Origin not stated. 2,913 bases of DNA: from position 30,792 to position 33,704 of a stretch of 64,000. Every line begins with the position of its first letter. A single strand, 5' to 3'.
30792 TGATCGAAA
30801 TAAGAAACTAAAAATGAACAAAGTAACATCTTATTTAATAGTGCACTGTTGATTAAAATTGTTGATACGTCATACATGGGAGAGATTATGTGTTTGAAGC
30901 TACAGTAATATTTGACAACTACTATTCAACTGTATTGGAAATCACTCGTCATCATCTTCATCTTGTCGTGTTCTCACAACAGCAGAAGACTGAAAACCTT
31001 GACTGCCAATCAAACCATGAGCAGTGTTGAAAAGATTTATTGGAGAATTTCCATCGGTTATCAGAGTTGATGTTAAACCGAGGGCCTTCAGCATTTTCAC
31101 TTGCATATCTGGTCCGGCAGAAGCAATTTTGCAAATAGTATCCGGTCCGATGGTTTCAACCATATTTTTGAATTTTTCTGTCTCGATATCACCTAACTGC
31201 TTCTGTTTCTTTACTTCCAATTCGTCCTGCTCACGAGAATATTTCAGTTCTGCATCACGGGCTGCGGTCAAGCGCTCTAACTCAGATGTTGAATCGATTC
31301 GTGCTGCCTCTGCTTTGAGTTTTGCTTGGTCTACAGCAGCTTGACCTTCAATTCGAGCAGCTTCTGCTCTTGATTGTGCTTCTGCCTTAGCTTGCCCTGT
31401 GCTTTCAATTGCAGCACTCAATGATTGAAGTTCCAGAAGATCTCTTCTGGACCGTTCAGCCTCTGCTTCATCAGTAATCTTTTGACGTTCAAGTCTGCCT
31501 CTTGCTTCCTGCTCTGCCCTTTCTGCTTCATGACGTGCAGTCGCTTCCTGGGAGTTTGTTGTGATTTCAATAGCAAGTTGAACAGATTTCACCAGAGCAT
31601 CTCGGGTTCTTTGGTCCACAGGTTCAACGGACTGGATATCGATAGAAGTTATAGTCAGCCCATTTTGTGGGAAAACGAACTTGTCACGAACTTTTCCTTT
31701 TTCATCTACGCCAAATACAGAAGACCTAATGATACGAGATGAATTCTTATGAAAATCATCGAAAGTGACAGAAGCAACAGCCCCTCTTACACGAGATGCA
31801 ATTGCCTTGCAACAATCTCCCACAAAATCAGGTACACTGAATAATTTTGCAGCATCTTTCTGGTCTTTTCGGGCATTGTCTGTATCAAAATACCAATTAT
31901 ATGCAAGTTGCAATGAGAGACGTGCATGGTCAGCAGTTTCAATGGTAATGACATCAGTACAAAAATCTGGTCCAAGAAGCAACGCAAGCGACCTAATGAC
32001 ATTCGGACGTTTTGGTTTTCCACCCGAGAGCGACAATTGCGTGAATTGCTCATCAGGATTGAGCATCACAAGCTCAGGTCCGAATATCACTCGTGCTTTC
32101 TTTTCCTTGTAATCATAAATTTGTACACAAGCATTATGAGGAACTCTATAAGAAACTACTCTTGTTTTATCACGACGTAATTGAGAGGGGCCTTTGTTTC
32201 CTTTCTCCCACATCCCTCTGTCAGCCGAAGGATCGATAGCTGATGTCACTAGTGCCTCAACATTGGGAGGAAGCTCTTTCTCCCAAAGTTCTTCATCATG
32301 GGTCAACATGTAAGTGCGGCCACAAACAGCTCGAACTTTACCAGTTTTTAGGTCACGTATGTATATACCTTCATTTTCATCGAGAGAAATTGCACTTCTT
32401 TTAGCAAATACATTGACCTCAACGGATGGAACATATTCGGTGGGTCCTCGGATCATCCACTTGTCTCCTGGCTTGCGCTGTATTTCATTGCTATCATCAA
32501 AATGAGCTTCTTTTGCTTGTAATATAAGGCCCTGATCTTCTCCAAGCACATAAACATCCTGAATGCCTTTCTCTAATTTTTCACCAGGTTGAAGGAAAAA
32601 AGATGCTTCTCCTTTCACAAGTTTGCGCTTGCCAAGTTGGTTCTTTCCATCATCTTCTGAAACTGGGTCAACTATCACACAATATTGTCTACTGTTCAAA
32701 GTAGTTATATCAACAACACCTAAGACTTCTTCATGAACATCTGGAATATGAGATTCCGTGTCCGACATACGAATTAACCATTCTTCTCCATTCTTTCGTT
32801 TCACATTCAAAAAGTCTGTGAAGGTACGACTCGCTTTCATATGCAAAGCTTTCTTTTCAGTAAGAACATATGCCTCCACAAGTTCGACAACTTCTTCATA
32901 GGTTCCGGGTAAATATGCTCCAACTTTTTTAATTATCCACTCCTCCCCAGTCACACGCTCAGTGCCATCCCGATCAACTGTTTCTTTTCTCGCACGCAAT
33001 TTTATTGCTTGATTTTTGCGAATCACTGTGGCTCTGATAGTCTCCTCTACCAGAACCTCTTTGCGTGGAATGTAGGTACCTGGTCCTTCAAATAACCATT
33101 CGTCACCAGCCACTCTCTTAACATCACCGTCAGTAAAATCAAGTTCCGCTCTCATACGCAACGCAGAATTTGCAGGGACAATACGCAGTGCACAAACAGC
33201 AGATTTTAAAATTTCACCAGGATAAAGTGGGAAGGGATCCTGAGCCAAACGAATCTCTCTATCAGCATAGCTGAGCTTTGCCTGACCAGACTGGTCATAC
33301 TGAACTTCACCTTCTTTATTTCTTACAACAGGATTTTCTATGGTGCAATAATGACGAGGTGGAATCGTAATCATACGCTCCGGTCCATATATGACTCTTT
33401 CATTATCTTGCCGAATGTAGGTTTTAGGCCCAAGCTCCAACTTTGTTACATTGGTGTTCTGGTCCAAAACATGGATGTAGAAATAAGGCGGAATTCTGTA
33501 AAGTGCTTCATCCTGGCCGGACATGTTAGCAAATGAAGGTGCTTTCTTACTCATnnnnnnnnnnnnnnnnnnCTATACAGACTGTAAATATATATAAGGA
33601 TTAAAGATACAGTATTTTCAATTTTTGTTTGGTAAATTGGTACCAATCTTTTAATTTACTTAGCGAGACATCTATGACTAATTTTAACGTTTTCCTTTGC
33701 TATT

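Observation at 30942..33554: Intronless major vault protein gene amid intron-rich neighbours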

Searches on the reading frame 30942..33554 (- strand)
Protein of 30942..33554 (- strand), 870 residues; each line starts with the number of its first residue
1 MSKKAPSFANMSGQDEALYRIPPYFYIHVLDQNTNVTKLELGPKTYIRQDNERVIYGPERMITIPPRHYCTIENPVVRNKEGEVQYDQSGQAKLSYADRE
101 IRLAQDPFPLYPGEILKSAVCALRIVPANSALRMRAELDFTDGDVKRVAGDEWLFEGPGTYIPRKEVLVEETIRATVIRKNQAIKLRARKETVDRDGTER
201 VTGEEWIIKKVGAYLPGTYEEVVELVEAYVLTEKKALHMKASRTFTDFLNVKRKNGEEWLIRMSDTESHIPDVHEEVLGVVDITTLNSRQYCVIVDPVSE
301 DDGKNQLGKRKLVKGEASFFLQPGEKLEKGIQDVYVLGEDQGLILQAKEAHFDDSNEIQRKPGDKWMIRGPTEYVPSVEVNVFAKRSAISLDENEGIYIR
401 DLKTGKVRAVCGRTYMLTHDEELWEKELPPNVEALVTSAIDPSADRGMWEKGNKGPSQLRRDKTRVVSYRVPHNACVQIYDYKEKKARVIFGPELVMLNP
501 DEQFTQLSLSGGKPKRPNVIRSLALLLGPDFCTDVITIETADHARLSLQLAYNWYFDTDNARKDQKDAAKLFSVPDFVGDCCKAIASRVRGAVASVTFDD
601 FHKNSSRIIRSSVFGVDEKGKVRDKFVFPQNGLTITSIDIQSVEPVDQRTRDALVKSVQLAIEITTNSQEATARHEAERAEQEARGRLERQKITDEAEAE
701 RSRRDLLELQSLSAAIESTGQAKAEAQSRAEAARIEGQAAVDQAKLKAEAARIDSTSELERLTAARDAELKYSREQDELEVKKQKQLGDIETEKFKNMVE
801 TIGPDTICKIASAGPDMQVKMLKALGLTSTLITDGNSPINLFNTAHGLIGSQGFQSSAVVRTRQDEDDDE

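Call 3: search_protein_families(library=pfam, proteins=[window:30942-33554:-], max_evalue=0.01)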
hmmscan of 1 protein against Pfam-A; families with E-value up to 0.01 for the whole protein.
window:30942-33554:- (870 aa): 5 families
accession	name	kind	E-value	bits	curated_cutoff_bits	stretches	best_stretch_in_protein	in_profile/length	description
PF01505.23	Vault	-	3.8e-66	219.3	27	4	125-164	2-42/42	Major Vault Protein repeat domain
PF11978.13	MVP_shoulder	-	1e-53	180.8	25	1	528-647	1-118/118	Shoulder domain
PF17794.6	Vault_2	-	1.5e-39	134.8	23.6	2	61-118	1-58/60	Major Vault Protein repeat domain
PF17795.6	Vault_3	-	2.7e-34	117.5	28.8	1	466-527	1-62/62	Major Vault Protein Repeat domain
PF17796.6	Vault_4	-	5.4e-19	68.6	22.9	1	388-446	1-61/63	Major Vault Protein repeat domain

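Call 4: search_solved_structures(query=window:30945-33554:-, show_alignments=1)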
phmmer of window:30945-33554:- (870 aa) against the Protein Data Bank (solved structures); distinct sequences matched with E-value up to 0.001: 9.
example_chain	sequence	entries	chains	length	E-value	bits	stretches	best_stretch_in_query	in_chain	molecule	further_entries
11dr_A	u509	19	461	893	0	1244.7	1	15-851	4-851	Major vault protein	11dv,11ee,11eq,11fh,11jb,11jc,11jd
9z4w_A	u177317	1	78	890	0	1223.9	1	15-851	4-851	Major vault protein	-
7pkz_A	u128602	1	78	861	0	1221.1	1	14-851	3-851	Major vault protein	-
6bp7_A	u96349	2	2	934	0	1218.3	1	8-851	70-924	Major vault protein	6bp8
2qzv_A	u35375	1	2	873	0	1218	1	12-851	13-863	Major vault protein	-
4hl8_A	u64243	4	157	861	0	1215.7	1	14-851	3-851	Major vault protein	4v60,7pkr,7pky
3gf5_A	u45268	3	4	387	4e-159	534.7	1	14-392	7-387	Major vault protein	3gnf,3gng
1y7x_A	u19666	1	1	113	1.1e-40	143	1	123-231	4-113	Major vault protein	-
9z5n_B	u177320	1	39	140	3.2e-30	108.4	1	753-851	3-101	Major vault protein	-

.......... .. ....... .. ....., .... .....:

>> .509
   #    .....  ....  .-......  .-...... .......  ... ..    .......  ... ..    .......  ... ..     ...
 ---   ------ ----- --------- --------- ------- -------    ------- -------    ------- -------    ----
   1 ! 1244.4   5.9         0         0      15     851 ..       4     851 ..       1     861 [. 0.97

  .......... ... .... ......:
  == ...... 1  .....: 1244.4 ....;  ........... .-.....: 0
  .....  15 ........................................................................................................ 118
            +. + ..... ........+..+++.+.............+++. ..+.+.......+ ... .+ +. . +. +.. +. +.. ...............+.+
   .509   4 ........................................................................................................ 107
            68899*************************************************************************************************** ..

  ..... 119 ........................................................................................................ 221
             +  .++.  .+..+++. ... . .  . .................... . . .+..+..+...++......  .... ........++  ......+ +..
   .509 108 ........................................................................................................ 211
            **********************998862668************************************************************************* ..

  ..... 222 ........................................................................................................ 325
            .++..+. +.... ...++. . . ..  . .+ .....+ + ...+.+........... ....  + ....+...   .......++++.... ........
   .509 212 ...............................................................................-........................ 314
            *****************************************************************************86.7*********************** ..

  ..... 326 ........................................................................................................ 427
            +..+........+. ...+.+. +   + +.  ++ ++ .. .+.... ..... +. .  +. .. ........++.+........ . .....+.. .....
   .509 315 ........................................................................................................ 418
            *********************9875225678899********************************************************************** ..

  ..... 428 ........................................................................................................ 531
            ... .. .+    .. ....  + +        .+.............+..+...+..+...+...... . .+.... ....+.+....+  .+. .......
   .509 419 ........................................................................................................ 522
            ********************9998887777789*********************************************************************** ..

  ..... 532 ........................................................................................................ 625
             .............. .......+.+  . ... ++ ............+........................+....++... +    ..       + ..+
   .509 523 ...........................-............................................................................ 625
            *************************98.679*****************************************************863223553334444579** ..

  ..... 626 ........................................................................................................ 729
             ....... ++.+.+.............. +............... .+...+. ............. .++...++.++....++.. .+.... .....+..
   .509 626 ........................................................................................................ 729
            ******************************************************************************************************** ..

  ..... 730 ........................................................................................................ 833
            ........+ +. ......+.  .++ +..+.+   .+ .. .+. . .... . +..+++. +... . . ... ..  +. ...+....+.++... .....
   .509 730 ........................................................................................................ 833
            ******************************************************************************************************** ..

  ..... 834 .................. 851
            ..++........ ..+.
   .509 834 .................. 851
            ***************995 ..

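Call 8: find_homologous_proteins(query=window:30945-33554:-, max_evalue=1e-50)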
Query window:30945-33554:- (870 aa): 2773 proteins with E <= 1e-50 among 8000 candidates; the best 120 are listed.
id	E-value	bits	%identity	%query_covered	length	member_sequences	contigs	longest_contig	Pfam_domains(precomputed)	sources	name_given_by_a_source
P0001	0.0e+0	1949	100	100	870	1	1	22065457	PF17795.7,PF17796.7,PF17794.7,PF01505.24,PF11978.14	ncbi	ncbi:major vault protein-like [Styela clava]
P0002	0.0e+0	1726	88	100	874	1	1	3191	PF17795.7,PF17796.7,PF17794.7,PF01505.24,PF11978.14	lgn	-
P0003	0.0e+0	1685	86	99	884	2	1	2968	PF17795.7,PF17796.7,PF17794.7,PF01505.24,PF11978.14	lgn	-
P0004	0.0e+0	1599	83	99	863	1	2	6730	PF17795.7,PF17796.7,PF17794.7,PF01505.24,PF11978.14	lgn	-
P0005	0.0e+0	1502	76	99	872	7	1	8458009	PF17795.7,PF17796.7,PF17794.7,PF01505.24,PF11978.14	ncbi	ncbi:major vault protein isoform X1 [Ciona intestinalis]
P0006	0.0e+0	1496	78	99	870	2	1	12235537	PF17795.7,PF17796.7,PF17794.7,PF01505.24,PF11978.14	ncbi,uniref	ncbi:unnamed protein product [Clavelina lepadiformis]|uniref:Major vault protein n=1 Tax=Clavelina l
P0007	0.0e+0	1409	73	99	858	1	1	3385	PF17795.7,PF17796.7,PF17794.7,PF01505.24,PF11978.14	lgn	-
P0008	0.0e+0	1409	74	97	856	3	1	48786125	PF17795.7,PF17796.7,PF17794.7,PF01505.24,PF11978.14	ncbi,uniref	ncbi:major vault protein [Diadema setosum]|uniref:major vault protein n=1 Tax=Diadema setosum TaxID=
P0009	0.0e+0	1408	73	97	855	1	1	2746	PF17795.7,PF17796.7,PF17794.7,PF01505.24,PF11978.14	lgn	-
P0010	0.0e+0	1405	73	98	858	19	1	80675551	PF17795.7,PF17796.7,PF17794.7,PF01505.24,PF11978.14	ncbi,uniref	ncbi:major vault protein-like [Mytilus trossulus]|uniref:major vault protein-like n=1 Tax=Mytilus tr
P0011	0.0e+0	1402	73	97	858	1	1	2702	PF17795.7,PF17796.7,PF17794.7,PF01505.24,PF11978.14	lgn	-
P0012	0.0e+0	1401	72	97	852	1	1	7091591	PF17795.7,PF17796.7,PF17794.7,PF01505.24,PF11978.14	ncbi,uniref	ncbi:major vault protein-like [Halichondria panicea]|uniref:major vault protein-like n=1 Tax=Halicho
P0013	0.0e+0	1401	71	99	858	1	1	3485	PF17795.7,PF17796.7,PF17794.7,PF01505.24,PF11978.14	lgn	-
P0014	0.0e+0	1400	73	96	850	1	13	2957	PF17795.7,PF17796.7,PF17794.7,PF01505.24,PF11978.14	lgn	-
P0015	0.0e+0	1399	72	99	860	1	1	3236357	PF17795.7,PF17796.7,PF17794.7,PF01505.24,PF11978.14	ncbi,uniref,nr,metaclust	ncbi:hypothetical protein LOTGIDRAFT_214098 [Lottia gigantea]|uniref:Major vault protein n=1 Tax=Lot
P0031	0.0e+0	1390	73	98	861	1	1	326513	PF17795.7,PF17796.7,PF17794.7,PF01505.24,PF11978.14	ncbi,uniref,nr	ncbi:major vault protein-like [Saccoglossus kowalevskii]|uniref:Major vault protein n=1 Tax=Saccoglo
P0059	0.0e+0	1373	72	98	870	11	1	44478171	PF17795.7,PF17796.7,PF17794.7,PF01505.24,PF11978.14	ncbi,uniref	ncbi:major vault protein-like isoform X5 [Branchiostoma lanceolatum]|uniref:major vault protein-like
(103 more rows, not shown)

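Call 9: find_encoding_contigs(protein=P0001, flank=10000, max_places=3)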
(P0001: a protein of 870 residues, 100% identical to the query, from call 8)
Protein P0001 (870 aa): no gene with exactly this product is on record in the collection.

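Call 10: find_encoding_contigs(protein=P0005, flank=10000, max_places=3)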
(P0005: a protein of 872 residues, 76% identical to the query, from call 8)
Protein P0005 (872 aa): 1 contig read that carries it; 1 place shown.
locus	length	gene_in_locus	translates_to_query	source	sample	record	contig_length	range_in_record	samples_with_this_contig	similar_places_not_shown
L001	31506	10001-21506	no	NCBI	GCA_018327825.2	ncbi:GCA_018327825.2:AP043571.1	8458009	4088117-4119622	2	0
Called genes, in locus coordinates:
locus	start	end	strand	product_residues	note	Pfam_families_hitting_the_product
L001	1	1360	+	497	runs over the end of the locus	PF00067:p450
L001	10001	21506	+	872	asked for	PF17794:Vault_2, PF01505:Vault, PF17794:Vault_2, PF01505:Vault, PF17796:Vault_4, PF17795:Vault_3, PF11978:MVP_shoulder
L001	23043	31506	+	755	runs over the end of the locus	PF00596:Aldolase_II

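Call 11: find_encoding_contigs(protein=P0006, flank=10000, max_places=3)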
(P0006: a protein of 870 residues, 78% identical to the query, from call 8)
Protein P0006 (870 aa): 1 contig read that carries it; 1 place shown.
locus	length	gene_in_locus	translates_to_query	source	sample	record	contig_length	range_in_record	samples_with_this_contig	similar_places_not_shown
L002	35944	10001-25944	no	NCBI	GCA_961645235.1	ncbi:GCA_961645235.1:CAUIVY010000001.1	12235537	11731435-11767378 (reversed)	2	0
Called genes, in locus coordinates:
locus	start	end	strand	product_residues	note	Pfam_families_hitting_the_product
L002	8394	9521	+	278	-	PF08241:Methyltransf_11, PF13649:Methyltransf_25, PF12589:WBS_methylT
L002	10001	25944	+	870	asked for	PF17794:Vault_2, PF01505:Vault, PF17794:Vault_2, PF01505:Vault, PF17796:Vault_4, PF17795:Vault_3, PF11978:MVP_shoulder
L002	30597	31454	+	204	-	PF03645:Tctex-1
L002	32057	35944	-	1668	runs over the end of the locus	PF02140:SUEL_Lectin, PF02191:OLF, PF16489:GAIN, PF01825:GPS, PF00002:7tm_2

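Call 13: find_encoding_contigs(protein=P0002, flank=10000, max_places=4)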
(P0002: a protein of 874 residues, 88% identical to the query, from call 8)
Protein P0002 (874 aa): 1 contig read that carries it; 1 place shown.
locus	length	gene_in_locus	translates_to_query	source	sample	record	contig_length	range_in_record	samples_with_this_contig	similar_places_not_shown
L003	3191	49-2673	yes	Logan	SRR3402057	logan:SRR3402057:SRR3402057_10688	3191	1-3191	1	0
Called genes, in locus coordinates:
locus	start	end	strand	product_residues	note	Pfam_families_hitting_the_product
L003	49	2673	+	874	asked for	PF17794:Vault_2, PF01505:Vault, PF17794:Vault_2, PF01505:Vault, PF17796:Vault_4, PF17795:Vault_3, PF11978:MVP_shoulder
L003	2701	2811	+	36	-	-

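Call 14: find_encoding_contigs(protein=P0004, flank=10000, max_places=4)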
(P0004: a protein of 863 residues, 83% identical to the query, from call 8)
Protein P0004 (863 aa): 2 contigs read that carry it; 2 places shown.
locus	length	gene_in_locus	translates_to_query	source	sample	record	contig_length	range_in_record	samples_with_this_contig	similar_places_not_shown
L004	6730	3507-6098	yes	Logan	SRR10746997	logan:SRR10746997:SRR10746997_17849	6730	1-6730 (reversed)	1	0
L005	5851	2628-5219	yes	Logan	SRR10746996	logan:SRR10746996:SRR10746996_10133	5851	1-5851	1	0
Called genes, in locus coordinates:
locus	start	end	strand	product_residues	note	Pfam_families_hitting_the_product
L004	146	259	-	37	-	-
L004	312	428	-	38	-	-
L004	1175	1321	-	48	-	-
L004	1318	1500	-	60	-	-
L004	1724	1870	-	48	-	-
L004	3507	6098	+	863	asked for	PF17794:Vault_2, PF01505:Vault, PF17794:Vault_2, PF01505:Vault, PF17796:Vault_4, PF17795:Vault_3, PF11978:MVP_shoulder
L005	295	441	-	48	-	-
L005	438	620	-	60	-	-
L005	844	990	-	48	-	-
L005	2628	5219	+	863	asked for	PF17794:Vault_2, PF01505:Vault, PF17794:Vault_2, PF01505:Vault, PF17796:Vault_4, PF17795:Vault_3, PF11978:MVP_shoulder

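Call 24: find_encoding_contigs(protein=P0003, flank=10000, max_places=4)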
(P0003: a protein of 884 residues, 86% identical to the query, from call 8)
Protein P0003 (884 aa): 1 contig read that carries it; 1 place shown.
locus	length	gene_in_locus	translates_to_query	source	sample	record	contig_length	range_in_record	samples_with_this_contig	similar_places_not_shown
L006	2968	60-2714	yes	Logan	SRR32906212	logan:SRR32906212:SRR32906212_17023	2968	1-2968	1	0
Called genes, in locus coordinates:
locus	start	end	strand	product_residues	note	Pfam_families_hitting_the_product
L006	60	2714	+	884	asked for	PF17794:Vault_2, PF01505:Vault, PF17794:Vault_2, PF01505:Vault, PF17796:Vault_4, PF17795:Vault_3, PF11978:MVP_shoulder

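Call 34: find_encoding_contigs(protein=P0059, flank=3000, max_places=1)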
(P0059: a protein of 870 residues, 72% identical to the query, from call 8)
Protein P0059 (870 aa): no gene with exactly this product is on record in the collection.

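Call 35: find_encoding_contigs(protein=P0031, flank=3000, max_places=1)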
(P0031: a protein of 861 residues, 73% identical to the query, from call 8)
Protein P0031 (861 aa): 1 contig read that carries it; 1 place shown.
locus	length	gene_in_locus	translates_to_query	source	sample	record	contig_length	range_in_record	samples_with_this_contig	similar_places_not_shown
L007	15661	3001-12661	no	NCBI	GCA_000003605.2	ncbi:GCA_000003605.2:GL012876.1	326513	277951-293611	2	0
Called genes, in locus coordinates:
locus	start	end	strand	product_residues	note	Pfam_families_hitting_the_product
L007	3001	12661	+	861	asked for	PF17794:Vault_2, PF01505:Vault, PF17794:Vault_2, PF01505:Vault, PF17796:Vault_4, PF17795:Vault_3, PF11978:MVP_shoulder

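Call 49: list_cluster_members(proteins=[P0001, P0002, P0003, P0004])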
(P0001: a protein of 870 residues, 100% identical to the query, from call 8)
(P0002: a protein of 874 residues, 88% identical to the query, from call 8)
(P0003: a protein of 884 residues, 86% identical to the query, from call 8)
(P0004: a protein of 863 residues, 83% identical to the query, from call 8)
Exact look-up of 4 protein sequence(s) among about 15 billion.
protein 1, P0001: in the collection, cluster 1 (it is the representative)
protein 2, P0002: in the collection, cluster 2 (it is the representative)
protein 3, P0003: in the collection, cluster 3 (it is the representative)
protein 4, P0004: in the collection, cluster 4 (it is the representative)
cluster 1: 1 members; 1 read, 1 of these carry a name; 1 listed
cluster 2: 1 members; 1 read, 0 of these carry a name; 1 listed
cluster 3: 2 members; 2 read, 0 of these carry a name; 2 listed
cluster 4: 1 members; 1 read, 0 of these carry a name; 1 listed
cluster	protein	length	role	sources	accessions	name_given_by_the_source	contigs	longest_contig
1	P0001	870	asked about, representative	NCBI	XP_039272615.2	major vault protein-like [Styela clava]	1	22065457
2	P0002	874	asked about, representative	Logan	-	-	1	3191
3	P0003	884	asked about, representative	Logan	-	-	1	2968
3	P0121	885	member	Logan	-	-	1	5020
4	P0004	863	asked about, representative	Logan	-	-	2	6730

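Call 50: find_encoding_contigs(protein=P0121, flank=10000, max_places=4)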
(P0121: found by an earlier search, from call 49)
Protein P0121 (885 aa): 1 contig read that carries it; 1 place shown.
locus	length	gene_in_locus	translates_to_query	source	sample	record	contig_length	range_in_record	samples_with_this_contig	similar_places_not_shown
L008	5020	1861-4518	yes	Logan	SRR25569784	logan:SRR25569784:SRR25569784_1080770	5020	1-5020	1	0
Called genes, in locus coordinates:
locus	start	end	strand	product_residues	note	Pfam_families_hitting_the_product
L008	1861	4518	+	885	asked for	PF17794:Vault_2, PF01505:Vault, PF17794:Vault_2, PF01505:Vault, PF17796:Vault_4, PF17795:Vault_3, PF11978:MVP_shoulder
